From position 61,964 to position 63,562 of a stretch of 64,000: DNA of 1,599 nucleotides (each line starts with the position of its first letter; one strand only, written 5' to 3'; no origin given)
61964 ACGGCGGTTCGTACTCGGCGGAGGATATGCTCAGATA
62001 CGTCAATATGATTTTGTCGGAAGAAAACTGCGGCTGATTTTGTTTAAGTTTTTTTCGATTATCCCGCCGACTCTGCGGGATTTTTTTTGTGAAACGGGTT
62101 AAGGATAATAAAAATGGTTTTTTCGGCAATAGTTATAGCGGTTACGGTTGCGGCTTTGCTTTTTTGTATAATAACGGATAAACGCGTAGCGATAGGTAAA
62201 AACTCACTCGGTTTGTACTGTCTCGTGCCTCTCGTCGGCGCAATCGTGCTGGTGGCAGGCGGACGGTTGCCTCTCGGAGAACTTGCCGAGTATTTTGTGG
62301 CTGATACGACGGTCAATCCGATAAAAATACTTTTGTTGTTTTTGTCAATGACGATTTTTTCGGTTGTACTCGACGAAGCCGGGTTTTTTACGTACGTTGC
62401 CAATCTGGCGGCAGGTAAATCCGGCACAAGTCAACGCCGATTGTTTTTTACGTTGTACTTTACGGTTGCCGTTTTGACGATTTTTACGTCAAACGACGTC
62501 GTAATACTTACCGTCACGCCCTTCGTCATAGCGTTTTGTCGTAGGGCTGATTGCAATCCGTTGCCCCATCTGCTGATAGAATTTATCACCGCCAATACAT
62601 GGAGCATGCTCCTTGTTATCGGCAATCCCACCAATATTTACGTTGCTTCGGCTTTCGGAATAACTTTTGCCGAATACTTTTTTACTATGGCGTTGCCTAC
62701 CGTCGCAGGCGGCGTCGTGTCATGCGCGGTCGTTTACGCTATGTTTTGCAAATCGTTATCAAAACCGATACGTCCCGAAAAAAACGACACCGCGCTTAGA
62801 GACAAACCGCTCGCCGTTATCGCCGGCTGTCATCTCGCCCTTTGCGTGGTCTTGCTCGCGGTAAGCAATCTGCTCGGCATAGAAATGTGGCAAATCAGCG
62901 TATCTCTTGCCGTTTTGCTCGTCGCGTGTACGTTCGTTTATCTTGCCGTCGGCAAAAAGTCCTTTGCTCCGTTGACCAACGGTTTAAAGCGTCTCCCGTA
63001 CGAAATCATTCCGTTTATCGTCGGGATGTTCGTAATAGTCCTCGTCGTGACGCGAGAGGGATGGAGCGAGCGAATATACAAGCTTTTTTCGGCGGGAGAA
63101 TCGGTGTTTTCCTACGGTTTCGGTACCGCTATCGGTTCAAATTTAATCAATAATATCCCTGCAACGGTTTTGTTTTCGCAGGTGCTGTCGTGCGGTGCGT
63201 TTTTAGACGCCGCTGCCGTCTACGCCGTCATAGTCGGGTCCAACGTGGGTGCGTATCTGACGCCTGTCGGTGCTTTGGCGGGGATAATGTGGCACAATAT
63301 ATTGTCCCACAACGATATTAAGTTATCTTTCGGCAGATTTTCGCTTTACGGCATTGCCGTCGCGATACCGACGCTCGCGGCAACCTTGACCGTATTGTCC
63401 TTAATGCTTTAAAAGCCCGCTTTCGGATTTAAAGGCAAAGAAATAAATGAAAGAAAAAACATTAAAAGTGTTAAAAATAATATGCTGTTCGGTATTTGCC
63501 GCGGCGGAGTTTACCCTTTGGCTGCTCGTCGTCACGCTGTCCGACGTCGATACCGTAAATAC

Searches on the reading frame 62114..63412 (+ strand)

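Call 59: search_protein_families(library=pfam, proteins=[window:62114-63412:+], max_evalue=0.00001)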
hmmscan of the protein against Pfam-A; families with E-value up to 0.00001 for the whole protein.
window:62114-63412:+ (432 aa): 2 families
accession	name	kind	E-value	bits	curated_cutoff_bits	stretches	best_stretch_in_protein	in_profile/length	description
PF03600.22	CitMHS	-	4.2e-43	148.2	31.9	1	37-356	13-312/336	Citrate transporter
PF02040.21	ArsB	-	2.1e-33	116.8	22.2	1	71-430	53-421/423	Arsenical pump membrane protein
